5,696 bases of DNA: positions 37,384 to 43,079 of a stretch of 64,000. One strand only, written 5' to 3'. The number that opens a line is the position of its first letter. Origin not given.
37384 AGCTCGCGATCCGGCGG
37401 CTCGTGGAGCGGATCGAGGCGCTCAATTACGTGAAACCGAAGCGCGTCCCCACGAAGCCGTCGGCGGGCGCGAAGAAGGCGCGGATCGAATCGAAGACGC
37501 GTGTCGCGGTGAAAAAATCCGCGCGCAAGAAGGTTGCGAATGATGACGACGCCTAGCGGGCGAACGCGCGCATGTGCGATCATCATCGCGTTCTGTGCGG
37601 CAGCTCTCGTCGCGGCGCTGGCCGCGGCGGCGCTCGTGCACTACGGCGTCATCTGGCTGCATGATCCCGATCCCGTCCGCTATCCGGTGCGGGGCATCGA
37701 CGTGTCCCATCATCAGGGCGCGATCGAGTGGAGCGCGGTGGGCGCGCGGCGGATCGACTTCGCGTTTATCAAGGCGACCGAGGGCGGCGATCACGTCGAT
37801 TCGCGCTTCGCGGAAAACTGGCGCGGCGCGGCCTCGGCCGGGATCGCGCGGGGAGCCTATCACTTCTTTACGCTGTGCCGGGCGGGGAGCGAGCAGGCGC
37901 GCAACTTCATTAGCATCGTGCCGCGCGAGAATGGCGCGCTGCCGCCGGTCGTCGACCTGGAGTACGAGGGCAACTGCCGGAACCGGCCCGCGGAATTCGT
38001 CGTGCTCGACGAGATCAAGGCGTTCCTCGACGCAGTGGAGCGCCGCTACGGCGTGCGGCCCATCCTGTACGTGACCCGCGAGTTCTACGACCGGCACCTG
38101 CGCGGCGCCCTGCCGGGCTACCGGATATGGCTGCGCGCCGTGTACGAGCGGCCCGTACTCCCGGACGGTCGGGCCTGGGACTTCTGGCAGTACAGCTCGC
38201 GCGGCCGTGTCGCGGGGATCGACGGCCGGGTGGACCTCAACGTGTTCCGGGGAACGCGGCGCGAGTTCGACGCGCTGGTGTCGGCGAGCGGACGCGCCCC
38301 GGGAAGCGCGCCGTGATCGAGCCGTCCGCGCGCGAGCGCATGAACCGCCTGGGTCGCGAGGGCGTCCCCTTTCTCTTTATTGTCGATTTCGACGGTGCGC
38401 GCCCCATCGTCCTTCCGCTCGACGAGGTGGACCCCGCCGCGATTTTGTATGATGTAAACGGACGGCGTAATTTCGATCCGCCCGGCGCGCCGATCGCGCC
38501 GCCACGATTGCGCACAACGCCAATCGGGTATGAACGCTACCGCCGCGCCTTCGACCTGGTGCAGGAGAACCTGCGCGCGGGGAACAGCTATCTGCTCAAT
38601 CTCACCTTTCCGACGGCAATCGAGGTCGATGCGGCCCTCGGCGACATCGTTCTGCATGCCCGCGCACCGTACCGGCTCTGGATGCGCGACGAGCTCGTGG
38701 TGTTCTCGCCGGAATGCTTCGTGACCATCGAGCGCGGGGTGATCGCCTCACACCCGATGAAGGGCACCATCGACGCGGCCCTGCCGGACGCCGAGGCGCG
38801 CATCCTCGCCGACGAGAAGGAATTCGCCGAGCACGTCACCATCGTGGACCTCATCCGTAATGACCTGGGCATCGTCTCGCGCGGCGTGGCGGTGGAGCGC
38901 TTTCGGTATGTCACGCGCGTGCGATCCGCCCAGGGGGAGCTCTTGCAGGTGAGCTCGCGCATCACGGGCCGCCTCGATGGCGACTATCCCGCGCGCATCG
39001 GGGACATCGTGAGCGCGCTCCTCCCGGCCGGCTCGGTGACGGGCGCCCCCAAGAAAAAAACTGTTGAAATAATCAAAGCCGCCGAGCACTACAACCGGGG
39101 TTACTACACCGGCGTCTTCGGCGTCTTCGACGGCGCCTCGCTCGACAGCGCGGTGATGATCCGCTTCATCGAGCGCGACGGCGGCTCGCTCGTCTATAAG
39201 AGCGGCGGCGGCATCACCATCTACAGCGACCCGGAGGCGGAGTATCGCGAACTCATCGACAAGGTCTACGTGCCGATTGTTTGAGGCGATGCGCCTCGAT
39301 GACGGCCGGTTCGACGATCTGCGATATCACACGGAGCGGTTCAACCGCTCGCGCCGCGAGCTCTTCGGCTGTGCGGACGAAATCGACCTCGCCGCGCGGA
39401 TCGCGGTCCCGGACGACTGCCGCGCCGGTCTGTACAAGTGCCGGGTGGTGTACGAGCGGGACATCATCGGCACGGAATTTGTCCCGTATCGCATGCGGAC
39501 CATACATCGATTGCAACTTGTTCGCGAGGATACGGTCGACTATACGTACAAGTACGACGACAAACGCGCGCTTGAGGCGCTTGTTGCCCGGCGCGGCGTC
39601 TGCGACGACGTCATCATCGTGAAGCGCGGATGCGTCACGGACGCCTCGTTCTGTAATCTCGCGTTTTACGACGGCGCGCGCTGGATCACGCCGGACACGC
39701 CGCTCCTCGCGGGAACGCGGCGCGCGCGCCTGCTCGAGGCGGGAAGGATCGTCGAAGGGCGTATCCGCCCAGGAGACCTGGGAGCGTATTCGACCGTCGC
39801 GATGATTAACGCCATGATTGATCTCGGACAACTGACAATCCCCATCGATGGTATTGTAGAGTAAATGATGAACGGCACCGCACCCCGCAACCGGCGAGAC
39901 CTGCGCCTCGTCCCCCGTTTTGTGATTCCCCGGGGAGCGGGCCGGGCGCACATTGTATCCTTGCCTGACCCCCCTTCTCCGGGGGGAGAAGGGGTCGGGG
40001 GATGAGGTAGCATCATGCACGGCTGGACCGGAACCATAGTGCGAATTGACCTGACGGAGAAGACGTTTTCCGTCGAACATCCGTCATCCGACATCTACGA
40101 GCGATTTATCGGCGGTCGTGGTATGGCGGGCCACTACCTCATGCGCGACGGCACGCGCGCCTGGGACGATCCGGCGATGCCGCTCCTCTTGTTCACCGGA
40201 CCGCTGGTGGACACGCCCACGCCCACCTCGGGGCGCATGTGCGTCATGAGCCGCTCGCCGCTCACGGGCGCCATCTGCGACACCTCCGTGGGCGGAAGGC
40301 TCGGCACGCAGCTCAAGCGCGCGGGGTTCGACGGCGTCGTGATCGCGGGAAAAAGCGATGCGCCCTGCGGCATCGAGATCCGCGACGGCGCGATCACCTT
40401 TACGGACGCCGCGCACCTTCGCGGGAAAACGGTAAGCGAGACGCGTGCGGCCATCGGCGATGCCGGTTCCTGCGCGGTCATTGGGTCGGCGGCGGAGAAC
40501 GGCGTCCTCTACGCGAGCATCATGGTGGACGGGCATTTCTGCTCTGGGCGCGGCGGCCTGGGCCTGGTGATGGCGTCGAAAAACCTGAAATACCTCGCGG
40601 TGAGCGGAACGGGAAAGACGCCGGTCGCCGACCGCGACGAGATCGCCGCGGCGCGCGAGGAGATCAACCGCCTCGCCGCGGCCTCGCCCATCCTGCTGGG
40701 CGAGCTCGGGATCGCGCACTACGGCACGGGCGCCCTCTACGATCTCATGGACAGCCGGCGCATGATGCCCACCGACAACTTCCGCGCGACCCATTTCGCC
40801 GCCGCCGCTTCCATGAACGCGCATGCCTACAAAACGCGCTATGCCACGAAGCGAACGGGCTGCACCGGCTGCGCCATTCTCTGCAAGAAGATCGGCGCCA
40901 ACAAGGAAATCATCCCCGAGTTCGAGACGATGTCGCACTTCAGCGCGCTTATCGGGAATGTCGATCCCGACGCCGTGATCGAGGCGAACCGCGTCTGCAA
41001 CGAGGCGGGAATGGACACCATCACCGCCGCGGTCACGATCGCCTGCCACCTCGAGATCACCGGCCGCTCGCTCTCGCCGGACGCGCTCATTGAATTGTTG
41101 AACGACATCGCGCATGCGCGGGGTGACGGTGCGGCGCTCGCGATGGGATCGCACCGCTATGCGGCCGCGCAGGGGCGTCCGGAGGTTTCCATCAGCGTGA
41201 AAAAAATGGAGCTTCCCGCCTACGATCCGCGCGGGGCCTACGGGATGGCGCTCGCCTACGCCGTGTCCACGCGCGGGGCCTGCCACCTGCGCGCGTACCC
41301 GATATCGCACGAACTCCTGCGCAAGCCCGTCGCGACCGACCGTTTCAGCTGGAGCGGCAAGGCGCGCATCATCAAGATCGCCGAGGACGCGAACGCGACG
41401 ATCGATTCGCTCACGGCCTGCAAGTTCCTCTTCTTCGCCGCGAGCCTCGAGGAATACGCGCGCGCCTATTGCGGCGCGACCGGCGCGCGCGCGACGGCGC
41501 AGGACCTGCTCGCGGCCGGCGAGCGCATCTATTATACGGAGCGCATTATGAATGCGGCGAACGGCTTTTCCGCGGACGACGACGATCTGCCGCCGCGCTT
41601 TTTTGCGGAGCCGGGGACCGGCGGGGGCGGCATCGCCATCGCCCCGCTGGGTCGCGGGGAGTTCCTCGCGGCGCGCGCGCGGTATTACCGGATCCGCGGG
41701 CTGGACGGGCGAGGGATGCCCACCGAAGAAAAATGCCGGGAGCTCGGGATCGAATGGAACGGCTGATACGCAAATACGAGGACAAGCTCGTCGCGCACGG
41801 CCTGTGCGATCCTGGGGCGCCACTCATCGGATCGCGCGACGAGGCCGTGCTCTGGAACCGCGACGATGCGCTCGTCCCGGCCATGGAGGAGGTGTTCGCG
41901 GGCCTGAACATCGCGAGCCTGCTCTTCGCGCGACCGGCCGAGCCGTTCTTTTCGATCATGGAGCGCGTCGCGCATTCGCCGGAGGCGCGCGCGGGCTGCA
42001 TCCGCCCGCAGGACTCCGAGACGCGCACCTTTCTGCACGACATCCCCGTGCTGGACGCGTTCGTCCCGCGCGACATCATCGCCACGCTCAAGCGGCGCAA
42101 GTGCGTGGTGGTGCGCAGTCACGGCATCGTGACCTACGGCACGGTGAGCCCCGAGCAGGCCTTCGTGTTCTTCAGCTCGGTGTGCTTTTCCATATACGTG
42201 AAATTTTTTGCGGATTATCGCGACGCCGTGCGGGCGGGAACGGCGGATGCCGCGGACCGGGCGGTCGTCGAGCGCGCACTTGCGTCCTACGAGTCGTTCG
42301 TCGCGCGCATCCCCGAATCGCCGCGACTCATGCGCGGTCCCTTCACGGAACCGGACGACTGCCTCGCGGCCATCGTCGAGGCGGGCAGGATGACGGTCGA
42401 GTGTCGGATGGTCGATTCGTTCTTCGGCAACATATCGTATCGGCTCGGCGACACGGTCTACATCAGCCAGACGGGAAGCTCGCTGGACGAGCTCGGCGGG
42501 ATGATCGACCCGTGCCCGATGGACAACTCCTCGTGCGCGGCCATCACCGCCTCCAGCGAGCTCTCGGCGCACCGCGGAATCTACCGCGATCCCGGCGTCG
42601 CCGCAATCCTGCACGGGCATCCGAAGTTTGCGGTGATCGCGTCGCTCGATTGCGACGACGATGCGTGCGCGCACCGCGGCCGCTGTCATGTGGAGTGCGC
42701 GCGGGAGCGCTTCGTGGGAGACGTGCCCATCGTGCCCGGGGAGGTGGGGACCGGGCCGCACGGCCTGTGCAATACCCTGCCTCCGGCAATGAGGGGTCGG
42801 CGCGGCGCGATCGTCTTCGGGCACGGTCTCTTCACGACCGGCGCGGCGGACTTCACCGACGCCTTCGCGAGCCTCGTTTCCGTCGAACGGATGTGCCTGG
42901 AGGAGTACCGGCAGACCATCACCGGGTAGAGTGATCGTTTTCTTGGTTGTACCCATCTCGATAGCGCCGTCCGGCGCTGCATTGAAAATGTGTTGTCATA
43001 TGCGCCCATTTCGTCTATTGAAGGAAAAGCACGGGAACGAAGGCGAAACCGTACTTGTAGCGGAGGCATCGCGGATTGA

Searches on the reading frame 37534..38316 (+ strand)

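Call 26: search_protein_families(library=pfam, proteins=[window:37534-38316:+], max_evalue=0.00001)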
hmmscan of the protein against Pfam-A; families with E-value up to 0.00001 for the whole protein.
window:37534-38316:+ (260 aa): 1 family
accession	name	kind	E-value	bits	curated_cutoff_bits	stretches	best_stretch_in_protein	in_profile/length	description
PF01183.26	Glyco_hydro_25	-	1.2e-44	153.2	27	1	55-229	1-180/180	Glycosyl hydrolases family 25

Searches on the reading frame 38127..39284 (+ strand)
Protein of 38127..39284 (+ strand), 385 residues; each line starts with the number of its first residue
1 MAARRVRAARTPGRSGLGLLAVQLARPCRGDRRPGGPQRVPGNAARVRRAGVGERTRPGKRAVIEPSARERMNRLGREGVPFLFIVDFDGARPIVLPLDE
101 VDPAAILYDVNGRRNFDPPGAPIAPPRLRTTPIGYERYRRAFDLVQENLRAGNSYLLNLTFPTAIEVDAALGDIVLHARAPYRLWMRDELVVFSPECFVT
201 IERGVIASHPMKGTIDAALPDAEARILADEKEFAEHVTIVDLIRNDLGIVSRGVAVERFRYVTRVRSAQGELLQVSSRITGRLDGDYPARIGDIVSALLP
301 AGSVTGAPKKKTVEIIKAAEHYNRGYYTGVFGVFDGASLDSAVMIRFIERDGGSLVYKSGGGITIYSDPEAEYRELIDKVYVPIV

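Call 26: search_protein_families(library=pfam, proteins=[window:38127-39284:+], max_evalue=0.00001)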
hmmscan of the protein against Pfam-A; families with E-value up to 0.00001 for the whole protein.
window:38127-39284:+ (385 aa): 1 family
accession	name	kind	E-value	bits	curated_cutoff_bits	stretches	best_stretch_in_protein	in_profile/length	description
PF00425.24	Chorismate_bind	-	1.3e-56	192.5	27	1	136-379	3-257/257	chorismate binding enzyme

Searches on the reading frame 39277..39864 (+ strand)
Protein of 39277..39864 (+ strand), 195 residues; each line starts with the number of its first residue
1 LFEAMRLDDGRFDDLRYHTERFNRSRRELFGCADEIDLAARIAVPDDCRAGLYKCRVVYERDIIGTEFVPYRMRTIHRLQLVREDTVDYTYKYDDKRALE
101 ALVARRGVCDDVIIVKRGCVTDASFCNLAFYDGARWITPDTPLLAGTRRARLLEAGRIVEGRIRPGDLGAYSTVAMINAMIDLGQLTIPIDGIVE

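Call 26: search_protein_families(library=pfam, proteins=[window:39277-39864:+], max_evalue=0.00001)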
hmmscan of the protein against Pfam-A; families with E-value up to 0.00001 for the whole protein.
window:39277-39864:+ (195 aa): 1 family
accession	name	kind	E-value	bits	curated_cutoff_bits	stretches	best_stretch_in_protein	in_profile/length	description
PF01063.24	Aminotran_4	-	2.2e-14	54.3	28.5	1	98-182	125-216/223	Amino-transferase class IV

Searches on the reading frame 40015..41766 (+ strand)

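Call 26: search_protein_families(library=pfam, proteins=[window:40015-41766:+], max_evalue=0.00001)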
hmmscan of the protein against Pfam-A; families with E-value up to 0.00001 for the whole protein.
window:40015-41766:+ (583 aa): 2 families
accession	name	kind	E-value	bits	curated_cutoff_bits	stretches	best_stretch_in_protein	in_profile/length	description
PF01314.23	AFOR_C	-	5e-103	345.6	27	1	215-579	4-385/385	Aldehyde ferredoxin oxidoreductase, domains 2 & 3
PF02730.20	AFOR_N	-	3.7e-60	203.5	29.8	1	7-199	2-199/199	Aldehyde ferredoxin oxidoreductase, N-terminal domain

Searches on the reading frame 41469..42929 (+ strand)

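Call 26: search_protein_families(library=pfam, proteins=[window:41469-42929:+], max_evalue=0.00001)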
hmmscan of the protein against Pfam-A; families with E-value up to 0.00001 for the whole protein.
window:41469-42929:+ (486 aa): 1 family
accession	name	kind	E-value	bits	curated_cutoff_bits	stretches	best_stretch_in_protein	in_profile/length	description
PF00596.27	Aldolase_II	-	5.4e-25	88.8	22.2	1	301-476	2-179/183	Class II Aldolase and Adducin N-terminal domain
